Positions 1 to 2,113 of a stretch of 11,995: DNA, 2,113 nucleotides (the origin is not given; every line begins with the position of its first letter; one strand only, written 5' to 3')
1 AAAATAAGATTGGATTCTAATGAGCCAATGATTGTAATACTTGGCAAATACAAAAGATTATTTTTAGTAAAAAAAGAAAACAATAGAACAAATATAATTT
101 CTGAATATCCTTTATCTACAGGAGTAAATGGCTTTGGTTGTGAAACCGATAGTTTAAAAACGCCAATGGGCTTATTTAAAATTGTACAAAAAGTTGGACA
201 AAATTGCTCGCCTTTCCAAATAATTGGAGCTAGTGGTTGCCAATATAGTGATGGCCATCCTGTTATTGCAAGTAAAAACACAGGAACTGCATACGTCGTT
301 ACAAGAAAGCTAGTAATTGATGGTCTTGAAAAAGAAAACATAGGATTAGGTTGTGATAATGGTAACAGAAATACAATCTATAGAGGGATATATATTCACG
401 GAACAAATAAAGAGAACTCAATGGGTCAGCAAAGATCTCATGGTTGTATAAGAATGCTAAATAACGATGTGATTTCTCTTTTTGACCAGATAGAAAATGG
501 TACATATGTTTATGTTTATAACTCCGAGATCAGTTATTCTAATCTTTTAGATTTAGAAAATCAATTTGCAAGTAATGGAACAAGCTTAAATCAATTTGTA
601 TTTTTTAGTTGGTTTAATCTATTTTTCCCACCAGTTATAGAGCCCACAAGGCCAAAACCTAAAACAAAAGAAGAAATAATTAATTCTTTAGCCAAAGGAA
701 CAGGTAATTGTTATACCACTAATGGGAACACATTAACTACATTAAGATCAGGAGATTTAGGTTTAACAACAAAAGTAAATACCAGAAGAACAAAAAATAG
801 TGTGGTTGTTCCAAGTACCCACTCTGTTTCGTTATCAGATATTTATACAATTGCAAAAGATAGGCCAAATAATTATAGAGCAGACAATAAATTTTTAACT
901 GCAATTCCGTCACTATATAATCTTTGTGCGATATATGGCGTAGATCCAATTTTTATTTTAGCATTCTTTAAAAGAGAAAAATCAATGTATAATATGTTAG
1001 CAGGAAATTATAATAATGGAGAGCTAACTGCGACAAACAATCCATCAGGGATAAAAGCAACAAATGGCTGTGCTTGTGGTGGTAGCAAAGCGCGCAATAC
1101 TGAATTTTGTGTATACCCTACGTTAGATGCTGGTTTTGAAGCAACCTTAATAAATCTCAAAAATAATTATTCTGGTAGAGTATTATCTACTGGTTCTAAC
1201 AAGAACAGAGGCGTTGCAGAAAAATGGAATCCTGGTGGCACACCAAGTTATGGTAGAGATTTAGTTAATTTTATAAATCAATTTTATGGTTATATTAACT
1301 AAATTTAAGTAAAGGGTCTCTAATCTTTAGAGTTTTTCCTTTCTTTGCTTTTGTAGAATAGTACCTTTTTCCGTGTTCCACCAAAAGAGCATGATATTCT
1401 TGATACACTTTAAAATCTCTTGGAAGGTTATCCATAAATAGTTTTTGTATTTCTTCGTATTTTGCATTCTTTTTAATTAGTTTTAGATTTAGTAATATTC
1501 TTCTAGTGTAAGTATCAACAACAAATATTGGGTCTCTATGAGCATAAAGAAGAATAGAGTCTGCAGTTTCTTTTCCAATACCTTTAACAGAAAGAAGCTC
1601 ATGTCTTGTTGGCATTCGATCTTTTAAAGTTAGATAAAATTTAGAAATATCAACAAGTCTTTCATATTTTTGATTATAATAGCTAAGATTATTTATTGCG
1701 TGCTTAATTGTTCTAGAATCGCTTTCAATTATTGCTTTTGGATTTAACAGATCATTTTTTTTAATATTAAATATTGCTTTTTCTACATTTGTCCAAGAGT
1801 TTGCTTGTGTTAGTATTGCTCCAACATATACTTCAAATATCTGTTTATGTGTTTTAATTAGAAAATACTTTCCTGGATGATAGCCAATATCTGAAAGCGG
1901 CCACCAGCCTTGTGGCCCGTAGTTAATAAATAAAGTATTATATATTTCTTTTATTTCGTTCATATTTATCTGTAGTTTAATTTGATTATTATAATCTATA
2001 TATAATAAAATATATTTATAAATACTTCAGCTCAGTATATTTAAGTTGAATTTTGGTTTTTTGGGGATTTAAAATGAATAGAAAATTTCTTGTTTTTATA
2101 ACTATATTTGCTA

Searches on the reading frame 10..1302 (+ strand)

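Call 5: search_protein_families(library=pfam, proteins=[window:10-1302:+], max_evalue=0.1)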
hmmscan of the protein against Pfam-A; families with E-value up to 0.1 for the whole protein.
window:10-1302:+ (430 aa): 3 families
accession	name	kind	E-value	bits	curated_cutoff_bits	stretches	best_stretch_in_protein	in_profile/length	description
PF03734.19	YkuD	-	2.7e-16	60.9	23.4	1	15-169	11-146/146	L,D-transpeptidase catalytic domain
PF01832.25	Glucosaminidase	-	0.00019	22.5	30.2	1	339-425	34-121/123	Mannosyl-glycoprotein endo-beta-N-acetylglucosaminidase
PF13645.11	YkuD_2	-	0.00037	20.4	27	1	114-170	106-169/169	L,D-transpeptidase catalytic domain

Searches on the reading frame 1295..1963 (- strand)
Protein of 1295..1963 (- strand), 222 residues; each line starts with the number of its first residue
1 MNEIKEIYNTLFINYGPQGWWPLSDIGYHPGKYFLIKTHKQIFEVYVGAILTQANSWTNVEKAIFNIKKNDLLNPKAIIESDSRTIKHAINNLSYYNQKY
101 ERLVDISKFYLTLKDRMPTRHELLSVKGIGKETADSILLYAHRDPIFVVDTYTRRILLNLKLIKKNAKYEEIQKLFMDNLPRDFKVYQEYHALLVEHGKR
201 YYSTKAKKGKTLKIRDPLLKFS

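Call 5: search_protein_families(library=pfam, proteins=[window:1295-1963:-], max_evalue=0.1)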
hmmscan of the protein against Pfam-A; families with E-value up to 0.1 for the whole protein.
window:1295-1963:- (222 aa): 5 families
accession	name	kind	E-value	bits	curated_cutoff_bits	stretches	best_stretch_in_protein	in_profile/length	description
PF00730.31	HhH-GPD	-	7.5e-16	58.9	26.2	1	47-181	1-107/108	HhH-GPD superfamily base excision DNA repair protein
PF00633.29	HHH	-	7.8e-06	25.9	24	1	119-140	9-30/30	Helix-hairpin-helix motif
PF07834.16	RanGAP1_C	-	0.011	15.9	25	1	124-190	77-143/178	RanGAP1 C-terminal domain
PF14520.12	HHH_5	-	0.025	15.5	27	1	120-141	34-55/57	Helix-hairpin-helix domain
PF12826.13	HHH_2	-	0.047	14.3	27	0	120-142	34-56/64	Helix-hairpin-helix motif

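Call 7: find_encoding_contigs(protein=window:1295-1963:-, flank=10000, max_places=6)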
Protein window:1295-1963:- (222 aa): 5 contigs read that carry it; 4 places shown.
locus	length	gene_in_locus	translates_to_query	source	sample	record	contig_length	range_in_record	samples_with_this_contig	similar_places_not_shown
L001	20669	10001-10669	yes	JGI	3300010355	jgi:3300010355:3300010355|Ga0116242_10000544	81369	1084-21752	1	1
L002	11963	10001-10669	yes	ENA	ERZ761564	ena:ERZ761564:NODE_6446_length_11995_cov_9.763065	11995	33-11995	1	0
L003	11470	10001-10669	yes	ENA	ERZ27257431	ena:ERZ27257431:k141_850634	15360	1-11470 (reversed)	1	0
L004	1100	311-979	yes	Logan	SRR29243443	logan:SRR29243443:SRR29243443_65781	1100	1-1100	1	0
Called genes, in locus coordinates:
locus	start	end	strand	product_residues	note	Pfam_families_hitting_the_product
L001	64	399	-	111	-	-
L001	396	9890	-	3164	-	PF01835:MG2, PF07889:DUF1664 (faint)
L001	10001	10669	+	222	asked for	PF00730:HhH-GPD, PF00633:HHH (faint)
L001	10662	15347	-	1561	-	PF03734:YkuD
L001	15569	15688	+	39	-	-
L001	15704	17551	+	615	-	-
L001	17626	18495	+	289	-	PF01978:TrmB (weak), PF12802:MarR_2 (weak), PF13412:HTH_24, PF24034:DUF7343 (weak)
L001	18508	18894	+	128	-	-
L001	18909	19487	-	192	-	PF00583:Acetyltransf_1, PF13673:Acetyltransf_10 (weak), PF13508:Acetyltransf_7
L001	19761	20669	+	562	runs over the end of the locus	PF00112:Peptidase_C1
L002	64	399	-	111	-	-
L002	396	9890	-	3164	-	PF01835:MG2, PF07889:DUF1664 (faint)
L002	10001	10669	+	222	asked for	PF00730:HhH-GPD, PF00633:HHH (faint)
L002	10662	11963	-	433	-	PF03734:YkuD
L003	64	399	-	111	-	-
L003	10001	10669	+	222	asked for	PF00730:HhH-GPD, PF00633:HHH (faint)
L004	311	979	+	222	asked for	PF00730:HhH-GPD, PF00633:HHH (faint)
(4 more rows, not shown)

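Call 30: search_protein_families(library=pfam, proteins=[L001:15704-17551:+], max_evalue=0.001)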
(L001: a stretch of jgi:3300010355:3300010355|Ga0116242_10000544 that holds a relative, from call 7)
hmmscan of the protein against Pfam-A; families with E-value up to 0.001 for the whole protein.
L001:15704-17551:+ (615 aa): 0 families

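Call 47: search_protein_families(library=ncbifam, proteins=[L001:10662-15347:-], max_evalue=0.01)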
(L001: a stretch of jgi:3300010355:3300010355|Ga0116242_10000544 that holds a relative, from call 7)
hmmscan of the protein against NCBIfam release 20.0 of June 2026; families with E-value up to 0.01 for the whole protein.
L001:10662-15347:- (1561 aa): 4 families
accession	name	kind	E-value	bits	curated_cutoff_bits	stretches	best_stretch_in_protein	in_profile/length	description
NF040925.1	LD_carbox_ElsL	exception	5.1e-25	88.1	270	1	1162-1304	24-162/164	cell wall-recycling L,D-carboxypeptidase ElsL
NF047955.1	TransPepLdtE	equivalog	4.3e-09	36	480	1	1259-1308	191-240/322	L,D-transpeptidase LdtE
NF007563.0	PRK10190.1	equivalog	2.6e-07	30.1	517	1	1256-1309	186-239/310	L,D-transpeptidase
NF007612.0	PRK10260.1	equivalog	4.3e-06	26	583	1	1256-1302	189-235/306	L,D-transpeptidase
